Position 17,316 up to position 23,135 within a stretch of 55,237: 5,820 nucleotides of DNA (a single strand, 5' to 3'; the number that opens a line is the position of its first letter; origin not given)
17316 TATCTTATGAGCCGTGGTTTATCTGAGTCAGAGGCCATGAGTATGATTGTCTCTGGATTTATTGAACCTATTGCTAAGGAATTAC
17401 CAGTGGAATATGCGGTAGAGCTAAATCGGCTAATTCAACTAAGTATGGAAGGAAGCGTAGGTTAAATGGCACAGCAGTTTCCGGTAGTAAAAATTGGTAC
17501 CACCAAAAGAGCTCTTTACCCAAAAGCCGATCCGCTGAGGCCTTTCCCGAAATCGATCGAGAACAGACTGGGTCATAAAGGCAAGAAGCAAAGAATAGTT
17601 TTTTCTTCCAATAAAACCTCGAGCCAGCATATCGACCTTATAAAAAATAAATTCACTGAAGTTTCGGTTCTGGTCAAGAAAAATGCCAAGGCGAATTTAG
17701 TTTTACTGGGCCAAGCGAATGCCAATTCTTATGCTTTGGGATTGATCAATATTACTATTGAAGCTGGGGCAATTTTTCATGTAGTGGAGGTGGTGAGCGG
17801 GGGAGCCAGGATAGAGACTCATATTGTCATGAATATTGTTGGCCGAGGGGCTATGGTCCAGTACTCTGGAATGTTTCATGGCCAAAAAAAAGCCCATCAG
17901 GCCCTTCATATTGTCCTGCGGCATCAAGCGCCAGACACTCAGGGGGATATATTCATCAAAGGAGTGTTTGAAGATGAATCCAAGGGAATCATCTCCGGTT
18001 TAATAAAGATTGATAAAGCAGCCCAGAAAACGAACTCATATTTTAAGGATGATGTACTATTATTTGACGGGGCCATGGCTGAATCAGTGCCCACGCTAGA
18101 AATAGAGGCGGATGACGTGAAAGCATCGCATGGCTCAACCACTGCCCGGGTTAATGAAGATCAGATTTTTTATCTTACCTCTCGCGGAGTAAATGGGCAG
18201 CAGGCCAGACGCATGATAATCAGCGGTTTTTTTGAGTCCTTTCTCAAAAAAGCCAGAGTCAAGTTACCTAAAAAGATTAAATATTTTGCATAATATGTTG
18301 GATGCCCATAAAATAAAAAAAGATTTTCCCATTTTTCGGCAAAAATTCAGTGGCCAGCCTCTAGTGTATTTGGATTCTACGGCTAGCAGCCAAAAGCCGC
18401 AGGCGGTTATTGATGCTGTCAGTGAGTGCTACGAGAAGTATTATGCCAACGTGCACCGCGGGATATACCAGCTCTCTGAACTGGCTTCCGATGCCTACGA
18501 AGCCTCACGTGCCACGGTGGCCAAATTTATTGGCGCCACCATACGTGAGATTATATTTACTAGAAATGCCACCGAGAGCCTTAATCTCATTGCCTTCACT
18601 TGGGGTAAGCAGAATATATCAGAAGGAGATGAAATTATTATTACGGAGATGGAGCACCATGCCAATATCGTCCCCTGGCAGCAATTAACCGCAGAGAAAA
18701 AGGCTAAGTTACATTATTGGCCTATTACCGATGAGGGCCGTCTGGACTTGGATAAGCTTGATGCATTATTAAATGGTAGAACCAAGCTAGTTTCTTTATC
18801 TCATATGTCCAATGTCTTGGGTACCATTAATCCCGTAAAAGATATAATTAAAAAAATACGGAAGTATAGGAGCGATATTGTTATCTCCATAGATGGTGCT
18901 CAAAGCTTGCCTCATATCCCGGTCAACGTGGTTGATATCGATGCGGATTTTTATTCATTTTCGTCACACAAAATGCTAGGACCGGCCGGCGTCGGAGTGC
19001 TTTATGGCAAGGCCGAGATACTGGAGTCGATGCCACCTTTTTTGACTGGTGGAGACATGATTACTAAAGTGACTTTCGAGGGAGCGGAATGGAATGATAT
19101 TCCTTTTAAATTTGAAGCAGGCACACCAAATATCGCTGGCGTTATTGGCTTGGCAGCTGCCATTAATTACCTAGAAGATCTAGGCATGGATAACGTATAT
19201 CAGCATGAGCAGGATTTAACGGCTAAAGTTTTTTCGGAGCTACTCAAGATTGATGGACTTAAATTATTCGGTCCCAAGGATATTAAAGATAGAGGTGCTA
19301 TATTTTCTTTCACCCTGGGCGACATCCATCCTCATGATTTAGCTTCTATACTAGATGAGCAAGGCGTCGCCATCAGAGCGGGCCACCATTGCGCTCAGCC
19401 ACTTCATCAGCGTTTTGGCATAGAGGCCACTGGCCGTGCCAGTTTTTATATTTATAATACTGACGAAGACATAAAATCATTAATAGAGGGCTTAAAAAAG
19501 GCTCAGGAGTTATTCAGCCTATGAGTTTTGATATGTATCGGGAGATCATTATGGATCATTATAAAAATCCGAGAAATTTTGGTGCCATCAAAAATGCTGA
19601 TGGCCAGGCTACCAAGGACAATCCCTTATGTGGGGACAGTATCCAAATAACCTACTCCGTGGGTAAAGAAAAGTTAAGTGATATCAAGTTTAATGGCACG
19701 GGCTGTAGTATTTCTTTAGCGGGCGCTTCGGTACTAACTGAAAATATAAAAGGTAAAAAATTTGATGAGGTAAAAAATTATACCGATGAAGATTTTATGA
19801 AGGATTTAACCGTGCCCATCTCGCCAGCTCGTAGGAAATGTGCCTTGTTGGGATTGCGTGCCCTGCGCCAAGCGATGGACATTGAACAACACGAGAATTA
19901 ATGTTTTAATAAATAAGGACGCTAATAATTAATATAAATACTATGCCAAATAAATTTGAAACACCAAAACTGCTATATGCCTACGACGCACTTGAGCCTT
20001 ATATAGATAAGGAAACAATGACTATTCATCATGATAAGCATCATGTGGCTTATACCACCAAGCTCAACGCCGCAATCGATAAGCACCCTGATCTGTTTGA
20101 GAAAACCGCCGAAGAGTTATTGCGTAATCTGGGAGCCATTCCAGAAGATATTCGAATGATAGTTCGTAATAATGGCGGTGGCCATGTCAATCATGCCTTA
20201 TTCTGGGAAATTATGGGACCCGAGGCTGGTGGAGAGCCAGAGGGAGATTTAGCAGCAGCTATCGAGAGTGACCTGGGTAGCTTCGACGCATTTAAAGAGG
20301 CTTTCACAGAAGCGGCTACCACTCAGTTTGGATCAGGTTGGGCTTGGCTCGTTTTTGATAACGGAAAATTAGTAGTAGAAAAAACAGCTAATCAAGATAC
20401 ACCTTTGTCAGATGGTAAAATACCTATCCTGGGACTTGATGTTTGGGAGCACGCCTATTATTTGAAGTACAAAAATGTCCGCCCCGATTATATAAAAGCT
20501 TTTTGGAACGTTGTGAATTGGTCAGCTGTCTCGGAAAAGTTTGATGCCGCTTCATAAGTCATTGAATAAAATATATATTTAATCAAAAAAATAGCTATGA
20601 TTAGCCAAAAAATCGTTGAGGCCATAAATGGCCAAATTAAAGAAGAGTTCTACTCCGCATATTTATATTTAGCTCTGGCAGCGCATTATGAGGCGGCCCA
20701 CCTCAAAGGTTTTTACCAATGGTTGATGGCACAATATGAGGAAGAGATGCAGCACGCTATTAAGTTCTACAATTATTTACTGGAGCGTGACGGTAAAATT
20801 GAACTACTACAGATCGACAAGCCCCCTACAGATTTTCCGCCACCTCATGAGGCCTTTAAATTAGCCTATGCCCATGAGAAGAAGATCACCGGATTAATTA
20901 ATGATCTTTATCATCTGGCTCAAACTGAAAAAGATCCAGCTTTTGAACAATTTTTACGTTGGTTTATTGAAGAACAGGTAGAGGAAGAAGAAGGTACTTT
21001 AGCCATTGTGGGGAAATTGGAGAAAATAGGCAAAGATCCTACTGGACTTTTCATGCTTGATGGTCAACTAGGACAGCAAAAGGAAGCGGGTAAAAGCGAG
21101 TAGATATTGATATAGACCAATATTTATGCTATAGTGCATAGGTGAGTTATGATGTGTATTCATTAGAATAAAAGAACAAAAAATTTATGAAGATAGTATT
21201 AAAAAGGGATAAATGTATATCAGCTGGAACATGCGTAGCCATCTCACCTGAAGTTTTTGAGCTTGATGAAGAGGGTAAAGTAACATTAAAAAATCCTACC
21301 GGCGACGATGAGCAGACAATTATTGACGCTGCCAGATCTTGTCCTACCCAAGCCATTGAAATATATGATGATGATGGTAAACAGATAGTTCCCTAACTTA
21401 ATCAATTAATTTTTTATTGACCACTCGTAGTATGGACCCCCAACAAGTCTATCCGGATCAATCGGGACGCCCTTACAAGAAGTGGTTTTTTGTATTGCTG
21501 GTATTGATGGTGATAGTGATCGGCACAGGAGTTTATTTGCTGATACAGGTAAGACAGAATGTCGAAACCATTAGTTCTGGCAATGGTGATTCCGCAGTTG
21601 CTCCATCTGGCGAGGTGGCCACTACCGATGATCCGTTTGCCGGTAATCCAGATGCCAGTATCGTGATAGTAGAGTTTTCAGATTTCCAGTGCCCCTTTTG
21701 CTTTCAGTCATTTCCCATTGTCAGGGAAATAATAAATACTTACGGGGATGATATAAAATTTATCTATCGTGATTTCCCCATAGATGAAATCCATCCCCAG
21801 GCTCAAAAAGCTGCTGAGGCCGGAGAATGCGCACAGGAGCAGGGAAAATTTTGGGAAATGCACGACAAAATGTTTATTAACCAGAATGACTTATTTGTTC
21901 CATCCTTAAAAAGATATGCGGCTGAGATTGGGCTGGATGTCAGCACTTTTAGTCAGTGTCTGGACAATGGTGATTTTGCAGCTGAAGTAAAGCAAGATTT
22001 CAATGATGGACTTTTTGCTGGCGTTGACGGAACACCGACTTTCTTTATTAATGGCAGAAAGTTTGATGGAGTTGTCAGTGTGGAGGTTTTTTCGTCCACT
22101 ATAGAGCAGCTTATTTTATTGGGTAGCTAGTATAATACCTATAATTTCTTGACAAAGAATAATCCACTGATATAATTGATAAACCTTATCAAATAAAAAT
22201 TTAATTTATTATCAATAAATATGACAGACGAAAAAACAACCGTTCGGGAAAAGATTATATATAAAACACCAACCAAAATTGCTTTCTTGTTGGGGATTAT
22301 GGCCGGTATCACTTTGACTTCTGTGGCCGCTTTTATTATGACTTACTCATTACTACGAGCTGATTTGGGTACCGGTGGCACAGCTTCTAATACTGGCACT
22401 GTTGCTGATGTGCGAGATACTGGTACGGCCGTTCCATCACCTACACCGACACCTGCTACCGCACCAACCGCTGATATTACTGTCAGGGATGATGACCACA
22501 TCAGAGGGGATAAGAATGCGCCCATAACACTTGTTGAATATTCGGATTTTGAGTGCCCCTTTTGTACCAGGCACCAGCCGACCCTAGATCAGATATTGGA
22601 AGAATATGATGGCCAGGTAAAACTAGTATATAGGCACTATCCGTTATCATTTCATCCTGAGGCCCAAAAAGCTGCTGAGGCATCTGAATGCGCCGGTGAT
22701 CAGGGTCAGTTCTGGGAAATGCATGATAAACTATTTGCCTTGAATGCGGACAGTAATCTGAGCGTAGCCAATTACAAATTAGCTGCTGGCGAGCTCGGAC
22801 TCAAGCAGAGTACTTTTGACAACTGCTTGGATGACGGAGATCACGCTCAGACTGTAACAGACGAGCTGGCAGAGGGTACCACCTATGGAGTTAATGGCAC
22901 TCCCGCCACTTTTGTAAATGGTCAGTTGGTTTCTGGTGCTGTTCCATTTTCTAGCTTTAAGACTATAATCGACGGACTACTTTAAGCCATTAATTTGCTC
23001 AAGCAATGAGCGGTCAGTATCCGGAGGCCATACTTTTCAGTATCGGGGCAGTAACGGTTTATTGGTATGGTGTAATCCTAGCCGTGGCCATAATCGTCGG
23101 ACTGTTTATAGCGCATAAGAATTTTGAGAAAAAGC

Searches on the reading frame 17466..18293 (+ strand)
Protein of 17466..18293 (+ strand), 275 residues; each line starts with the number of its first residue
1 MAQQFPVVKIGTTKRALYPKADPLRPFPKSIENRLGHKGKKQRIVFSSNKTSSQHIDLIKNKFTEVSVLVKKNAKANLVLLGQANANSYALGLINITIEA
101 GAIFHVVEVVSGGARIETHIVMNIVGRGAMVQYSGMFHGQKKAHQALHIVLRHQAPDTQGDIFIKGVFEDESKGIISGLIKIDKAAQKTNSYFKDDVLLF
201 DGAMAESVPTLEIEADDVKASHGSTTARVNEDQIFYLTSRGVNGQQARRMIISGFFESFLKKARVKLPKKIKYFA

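Call 72: search_protein_families(library=pfam, proteins=[window:17466-18293:+], max_evalue=0.00001)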
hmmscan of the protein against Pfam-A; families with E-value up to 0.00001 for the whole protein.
window:17466-18293:+ (275 aa): 1 family
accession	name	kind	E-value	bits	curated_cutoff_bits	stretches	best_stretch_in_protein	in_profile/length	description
PF01458.23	SUFBD_core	-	1.9e-50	172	27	1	66-255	42-232/232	SUF system FeS cluster assembly, SufBD core domain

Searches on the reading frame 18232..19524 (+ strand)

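Call 72: search_protein_families(library=pfam, proteins=[window:18232-19524:+], max_evalue=0.00001)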
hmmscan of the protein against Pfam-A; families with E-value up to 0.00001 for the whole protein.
window:18232-19524:+ (430 aa): 1 family
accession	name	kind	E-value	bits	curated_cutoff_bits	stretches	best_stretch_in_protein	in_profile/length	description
PF00266.25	Aminotran_5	-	5.6e-147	490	21.5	1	45-417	1-371/371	Aminotransferase class-V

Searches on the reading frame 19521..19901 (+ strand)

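Call 72: search_protein_families(library=pfam, proteins=[window:19521-19901:+], max_evalue=0.00001)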
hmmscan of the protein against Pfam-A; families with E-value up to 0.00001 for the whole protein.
window:19521-19901:+ (126 aa): 1 family
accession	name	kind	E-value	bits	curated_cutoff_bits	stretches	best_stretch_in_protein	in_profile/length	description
PF01592.21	NifU_N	-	2.6e-28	99.2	22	1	5-119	1-117/127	NifU-like N terminal domain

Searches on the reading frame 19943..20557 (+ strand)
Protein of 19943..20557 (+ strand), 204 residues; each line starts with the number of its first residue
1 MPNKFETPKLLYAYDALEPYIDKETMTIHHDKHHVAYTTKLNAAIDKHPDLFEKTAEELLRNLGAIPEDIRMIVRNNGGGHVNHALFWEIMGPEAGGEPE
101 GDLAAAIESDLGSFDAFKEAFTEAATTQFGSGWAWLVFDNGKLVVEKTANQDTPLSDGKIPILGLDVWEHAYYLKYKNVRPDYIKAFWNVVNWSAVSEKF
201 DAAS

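Call 73: search_protein_families(library=pfam, proteins=[window:19943-20557:+], max_evalue=0.00001)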
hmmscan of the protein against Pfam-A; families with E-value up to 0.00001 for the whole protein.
window:19943-20557:+ (204 aa): 2 families
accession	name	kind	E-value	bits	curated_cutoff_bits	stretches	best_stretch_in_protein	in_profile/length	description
PF02777.23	Sod_Fe_C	-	1.4e-42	144.3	20.9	1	99-198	1-101/102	Iron/manganese superoxide dismutases, C-terminal domain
PF00081.27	Sod_Fe_N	-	1e-27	96.9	27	1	4-91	1-81/82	Iron/manganese superoxide dismutases, alpha-hairpin domain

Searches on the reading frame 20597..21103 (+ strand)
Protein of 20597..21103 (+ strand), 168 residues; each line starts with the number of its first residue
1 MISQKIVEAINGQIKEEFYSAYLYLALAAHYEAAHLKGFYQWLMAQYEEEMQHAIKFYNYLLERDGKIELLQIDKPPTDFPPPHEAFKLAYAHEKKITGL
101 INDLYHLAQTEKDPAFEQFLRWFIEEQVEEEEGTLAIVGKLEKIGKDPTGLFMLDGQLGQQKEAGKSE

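Call 73: search_protein_families(library=pfam, proteins=[window:20597-21103:+], max_evalue=0.00001)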
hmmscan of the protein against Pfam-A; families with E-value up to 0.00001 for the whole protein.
window:20597-21103:+ (168 aa): 1 family
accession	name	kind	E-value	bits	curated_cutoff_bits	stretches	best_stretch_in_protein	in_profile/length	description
PF00210.30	Ferritin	-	1.9e-39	135.2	24.5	1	8-144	2-142/142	Ferritin-like domain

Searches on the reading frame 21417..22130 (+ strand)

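Call 73: search_protein_families(library=pfam, proteins=[window:21417-22130:+], max_evalue=0.00001)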
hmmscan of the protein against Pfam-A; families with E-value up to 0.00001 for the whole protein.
window:21417-22130:+ (237 aa): 2 families
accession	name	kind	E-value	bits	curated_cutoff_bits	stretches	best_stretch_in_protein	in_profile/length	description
PF13462.12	Thioredoxin_4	-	2e-32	113.1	23.2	1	70-230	3-164/165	Thioredoxin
PF01323.26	DSBA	-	6.9e-23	81.9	25.6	1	83-229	1-190/191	DSBA-like thioredoxin domain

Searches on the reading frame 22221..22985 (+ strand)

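Call 73: search_protein_families(library=pfam, proteins=[window:22221-22985:+], max_evalue=0.00001)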
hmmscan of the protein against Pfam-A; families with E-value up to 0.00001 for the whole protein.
window:22221-22985:+ (254 aa): 3 families
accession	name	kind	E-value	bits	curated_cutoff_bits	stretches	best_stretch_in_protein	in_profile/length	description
PF13462.12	Thioredoxin_4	-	4.8e-30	105.4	23.2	1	91-251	4-164/165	Thioredoxin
PF01323.26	DSBA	-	1.9e-20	73.9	25.6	2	149-249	86-189/191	DSBA-like thioredoxin domain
PF13098.12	Thioredoxin_2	-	2.8e-06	28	27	1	99-249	4-103/104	Thioredoxin-like domain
